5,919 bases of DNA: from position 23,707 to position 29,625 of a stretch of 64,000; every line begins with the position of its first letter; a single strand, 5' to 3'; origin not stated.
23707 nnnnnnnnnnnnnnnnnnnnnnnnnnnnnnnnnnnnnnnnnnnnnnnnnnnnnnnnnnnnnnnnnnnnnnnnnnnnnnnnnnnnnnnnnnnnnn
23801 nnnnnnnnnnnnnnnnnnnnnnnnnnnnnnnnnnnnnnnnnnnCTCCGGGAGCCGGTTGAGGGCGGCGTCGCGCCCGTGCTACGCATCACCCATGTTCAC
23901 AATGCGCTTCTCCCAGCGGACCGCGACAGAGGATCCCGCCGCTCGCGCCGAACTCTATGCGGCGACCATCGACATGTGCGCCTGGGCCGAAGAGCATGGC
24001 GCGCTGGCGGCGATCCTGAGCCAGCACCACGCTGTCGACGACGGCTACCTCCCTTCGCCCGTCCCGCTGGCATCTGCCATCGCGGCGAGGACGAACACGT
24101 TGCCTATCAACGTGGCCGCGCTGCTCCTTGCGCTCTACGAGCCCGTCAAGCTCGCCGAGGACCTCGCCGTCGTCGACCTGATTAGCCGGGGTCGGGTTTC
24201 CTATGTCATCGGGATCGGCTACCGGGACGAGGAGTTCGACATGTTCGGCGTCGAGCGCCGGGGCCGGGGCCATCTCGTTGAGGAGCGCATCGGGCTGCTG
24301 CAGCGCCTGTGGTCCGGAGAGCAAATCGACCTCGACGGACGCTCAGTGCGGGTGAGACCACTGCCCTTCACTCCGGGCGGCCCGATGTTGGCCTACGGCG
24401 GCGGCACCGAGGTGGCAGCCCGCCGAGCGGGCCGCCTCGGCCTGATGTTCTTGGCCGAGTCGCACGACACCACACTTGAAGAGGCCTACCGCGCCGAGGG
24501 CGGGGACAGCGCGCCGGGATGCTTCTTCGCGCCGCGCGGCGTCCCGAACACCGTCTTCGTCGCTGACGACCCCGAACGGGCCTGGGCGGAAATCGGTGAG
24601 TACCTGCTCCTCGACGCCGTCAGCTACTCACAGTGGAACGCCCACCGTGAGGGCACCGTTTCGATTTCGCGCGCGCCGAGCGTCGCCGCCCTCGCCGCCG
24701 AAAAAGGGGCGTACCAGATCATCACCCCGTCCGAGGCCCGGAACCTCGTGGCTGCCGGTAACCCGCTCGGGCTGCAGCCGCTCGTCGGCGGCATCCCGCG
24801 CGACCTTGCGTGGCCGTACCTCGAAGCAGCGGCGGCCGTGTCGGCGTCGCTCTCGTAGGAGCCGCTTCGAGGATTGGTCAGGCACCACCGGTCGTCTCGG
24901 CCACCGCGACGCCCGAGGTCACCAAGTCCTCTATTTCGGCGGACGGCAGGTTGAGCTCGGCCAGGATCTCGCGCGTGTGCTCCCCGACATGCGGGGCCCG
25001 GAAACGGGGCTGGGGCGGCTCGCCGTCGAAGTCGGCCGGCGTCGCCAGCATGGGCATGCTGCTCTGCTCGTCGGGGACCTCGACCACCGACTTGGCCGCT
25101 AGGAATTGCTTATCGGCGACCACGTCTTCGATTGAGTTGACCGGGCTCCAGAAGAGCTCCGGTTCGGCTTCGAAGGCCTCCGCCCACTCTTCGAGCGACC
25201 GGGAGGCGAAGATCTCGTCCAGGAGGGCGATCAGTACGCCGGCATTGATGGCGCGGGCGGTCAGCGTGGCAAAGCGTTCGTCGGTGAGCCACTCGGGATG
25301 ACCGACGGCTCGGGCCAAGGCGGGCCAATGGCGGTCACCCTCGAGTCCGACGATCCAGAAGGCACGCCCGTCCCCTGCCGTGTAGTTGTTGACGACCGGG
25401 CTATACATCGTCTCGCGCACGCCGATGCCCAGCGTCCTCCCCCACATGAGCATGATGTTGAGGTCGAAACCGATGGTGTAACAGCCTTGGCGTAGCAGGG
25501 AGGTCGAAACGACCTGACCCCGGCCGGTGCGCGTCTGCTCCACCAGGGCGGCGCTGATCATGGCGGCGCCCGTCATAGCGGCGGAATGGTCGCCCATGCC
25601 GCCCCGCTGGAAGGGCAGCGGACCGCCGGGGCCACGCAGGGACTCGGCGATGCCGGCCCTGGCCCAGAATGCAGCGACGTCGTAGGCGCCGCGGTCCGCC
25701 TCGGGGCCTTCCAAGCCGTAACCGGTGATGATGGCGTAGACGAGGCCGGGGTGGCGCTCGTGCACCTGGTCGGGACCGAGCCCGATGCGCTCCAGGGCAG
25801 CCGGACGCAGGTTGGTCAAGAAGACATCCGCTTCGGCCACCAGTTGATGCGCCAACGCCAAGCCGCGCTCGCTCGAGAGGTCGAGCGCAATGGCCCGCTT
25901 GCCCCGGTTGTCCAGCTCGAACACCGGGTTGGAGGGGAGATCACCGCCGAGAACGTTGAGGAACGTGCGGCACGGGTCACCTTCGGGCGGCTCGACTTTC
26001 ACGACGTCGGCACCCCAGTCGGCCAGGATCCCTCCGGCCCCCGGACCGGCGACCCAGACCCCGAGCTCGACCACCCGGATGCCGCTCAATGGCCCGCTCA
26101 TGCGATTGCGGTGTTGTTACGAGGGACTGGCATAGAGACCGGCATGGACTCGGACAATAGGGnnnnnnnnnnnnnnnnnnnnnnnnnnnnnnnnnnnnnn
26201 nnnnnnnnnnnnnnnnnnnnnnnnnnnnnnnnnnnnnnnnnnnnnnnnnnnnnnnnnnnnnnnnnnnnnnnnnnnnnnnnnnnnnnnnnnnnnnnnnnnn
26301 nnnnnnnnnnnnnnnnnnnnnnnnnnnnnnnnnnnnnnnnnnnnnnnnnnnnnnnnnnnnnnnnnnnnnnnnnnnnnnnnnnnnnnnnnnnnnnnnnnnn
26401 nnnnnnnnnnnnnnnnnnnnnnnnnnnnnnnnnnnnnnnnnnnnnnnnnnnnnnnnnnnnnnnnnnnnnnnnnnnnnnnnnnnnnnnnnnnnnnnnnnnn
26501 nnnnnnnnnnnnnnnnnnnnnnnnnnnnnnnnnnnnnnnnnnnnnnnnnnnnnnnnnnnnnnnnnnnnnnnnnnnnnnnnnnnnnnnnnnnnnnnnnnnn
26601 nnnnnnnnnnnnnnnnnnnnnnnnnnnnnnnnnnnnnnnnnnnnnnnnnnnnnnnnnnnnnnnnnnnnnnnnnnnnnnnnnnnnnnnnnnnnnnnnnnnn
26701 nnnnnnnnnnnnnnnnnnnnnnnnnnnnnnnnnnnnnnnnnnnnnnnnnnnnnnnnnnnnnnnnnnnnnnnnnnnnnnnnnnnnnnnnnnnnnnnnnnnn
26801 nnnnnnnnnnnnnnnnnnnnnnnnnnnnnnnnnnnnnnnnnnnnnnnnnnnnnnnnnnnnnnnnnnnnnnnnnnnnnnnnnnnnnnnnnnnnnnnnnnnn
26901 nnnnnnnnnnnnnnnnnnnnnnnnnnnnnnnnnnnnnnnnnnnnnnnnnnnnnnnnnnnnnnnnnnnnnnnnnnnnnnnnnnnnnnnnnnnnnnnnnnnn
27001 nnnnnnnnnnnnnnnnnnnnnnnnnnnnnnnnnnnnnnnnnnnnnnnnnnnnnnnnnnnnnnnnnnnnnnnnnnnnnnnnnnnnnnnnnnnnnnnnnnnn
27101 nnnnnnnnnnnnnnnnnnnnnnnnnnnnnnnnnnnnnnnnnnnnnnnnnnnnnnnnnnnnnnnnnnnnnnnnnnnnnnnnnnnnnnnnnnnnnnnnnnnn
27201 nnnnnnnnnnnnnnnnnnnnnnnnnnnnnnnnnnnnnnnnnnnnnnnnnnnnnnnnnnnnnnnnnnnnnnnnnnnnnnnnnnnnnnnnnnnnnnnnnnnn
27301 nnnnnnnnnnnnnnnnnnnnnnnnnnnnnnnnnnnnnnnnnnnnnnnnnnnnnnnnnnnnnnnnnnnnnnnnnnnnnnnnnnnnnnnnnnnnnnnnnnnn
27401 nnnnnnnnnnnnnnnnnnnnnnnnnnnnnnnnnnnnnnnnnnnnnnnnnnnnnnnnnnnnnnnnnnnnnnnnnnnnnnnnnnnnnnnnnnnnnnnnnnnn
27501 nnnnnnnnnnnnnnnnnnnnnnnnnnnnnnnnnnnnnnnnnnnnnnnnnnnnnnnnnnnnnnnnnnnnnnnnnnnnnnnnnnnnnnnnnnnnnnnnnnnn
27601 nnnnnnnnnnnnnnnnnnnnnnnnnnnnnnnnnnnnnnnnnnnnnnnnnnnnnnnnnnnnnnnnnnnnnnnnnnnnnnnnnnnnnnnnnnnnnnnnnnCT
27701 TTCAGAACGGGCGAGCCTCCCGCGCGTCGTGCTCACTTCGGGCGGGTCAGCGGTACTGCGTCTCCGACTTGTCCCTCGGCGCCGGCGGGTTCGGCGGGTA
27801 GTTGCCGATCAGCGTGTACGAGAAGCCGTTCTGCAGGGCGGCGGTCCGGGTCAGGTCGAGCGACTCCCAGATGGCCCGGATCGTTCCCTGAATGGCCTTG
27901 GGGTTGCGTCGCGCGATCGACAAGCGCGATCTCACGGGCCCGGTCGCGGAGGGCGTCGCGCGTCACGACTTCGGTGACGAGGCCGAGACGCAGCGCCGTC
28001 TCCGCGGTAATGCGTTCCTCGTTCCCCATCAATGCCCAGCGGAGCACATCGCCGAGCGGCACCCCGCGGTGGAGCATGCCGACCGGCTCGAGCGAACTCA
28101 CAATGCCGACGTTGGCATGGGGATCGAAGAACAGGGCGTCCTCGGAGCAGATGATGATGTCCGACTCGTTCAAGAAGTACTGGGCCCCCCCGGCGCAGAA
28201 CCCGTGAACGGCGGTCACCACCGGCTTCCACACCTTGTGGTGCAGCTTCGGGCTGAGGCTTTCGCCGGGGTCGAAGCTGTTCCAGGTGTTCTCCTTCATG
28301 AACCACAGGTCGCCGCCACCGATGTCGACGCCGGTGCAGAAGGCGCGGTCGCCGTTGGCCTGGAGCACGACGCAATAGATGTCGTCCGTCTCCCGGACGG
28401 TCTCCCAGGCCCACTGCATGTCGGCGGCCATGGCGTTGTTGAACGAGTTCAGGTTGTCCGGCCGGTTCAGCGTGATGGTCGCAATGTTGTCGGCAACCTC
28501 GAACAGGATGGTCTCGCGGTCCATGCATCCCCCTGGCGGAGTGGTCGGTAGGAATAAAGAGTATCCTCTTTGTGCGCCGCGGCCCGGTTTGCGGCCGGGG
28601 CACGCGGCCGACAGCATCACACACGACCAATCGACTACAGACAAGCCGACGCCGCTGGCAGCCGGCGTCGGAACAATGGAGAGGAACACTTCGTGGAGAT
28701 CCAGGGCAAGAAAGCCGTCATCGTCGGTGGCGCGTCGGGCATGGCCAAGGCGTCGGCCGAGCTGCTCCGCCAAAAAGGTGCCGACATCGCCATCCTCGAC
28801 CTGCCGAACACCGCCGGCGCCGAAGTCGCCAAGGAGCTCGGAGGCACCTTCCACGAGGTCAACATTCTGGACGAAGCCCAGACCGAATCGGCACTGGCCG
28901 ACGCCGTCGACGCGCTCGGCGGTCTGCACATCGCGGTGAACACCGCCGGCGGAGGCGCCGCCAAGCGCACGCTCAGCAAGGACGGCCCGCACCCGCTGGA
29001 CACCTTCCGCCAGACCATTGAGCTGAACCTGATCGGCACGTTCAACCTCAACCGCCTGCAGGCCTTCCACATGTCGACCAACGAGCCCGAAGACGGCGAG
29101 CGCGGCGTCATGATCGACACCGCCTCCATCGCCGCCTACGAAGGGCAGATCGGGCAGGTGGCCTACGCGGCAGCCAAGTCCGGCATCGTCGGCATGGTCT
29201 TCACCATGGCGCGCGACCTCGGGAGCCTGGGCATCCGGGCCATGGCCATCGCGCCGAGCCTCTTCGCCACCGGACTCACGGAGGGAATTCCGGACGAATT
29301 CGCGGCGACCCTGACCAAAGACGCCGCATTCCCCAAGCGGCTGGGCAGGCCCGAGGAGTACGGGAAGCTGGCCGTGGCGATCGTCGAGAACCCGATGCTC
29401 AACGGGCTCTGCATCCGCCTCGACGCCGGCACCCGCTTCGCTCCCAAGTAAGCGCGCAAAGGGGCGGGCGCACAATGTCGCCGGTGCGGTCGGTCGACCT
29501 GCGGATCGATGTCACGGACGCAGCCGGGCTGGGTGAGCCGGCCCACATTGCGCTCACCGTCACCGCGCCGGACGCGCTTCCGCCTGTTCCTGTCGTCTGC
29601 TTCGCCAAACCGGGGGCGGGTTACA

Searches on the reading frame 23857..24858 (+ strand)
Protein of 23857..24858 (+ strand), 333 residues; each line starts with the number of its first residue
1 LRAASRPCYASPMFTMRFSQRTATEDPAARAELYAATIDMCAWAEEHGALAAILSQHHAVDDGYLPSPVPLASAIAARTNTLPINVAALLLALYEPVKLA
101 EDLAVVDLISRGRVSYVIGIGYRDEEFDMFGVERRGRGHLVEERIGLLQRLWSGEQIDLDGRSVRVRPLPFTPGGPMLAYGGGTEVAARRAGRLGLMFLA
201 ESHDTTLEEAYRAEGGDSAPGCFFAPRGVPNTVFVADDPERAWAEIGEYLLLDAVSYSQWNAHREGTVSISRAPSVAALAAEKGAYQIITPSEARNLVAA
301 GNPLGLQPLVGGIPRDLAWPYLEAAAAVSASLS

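Call 9: search_protein_families(library=pfam, proteins=[window:23857-24858:+], max_evalue=0.00001)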
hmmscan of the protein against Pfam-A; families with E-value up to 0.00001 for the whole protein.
window:23857-24858:+ (333 aa): 1 family
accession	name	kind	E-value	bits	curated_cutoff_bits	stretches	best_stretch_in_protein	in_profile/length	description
PF00296.26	Bac_luciferase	-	1.4e-32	113.7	27.9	1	28-250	19-245/314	Luciferase-like monooxygenase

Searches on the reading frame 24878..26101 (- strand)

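Call 9: search_protein_families(library=pfam, proteins=[window:24878-26101:-], max_evalue=0.00001)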
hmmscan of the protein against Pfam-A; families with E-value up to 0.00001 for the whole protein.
window:24878-26101:- (407 aa): 1 family
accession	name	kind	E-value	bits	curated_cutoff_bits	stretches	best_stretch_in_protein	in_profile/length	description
PF02515.22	CoA_transf_3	-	2.5e-102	343.2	23.3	1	5-376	1-366/366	CoA-transferase family III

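Call 55: search_protein_families(library=ncbifam, proteins=[window:24878-26101:-], max_evalue=1e-10)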
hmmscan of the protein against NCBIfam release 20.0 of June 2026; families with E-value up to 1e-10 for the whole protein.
window:24878-26101:- (407 aa): 7 families
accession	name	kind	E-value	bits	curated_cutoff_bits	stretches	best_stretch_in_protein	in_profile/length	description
NF052585.1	SucGlutTfsCaiB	equivalog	2.6e-50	171.2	750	1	3-384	6-389/394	succinate--glutarate CoA-transferase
TIGR03253.1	oxalate_frc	equivalog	2.1e-46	158.5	504.2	2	4-202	3-199/416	formyl-CoA transferase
NF003809.0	PRK05398.1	subfamily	4.7e-46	157.2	442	2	1-202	1-200/416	formyl-CoA transferase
NF041294.1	Scnl_mescCoAtase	equivalog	1.8e-40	139.2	700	1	4-380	3-380/381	succinyl-CoA:mesaconate CoA-transferase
NF008511.0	PRK11430.1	equivalog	1.1e-27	97.1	522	1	2-333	7-332/381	CoA:oxalate CoA-transferase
NF002914.1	PRK03525.1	equivalog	1.6e-26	93.1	413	1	3-399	8-397/400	L-carnitine CoA-transferase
TIGR04253.1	mesacon_CoA_iso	equivalog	4e-20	72.2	725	1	4-398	2-399/403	2-methylfumaryl-CoA isomerase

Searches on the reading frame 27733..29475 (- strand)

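Call 10: search_protein_families(library=pfam, proteins=[window:27733-29475:-], max_evalue=0.00001)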
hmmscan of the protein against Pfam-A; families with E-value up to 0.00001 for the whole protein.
window:27733-29475:- (580 aa): 2 families
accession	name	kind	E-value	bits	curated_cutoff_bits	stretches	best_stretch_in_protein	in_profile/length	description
PF00378.25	ECH_1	-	1.6e-28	100.1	27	1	328-517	3-187/251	Enoyl-CoA hydratase/isomerase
PF16113.10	ECH_2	-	9.7e-18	65.2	27.2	1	332-518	2-186/335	Enoyl-CoA hydratase/isomerase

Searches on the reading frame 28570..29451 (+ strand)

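Call 10: search_protein_families(library=pfam, proteins=[window:28570-29451:+], max_evalue=0.00001)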
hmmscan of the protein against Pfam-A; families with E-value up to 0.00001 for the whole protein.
window:28570-29451:+ (293 aa): 2 families
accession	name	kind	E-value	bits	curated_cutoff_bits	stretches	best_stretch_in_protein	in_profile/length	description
PF13561.12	adh_short_C2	-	1.1e-32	113.9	27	1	55-287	3-234/236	Enoyl-(Acyl carrier protein) reductase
PF00106.31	adh_short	-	4.9e-32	111.4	26.6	1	47-240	1-190/195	short chain dehydrogenase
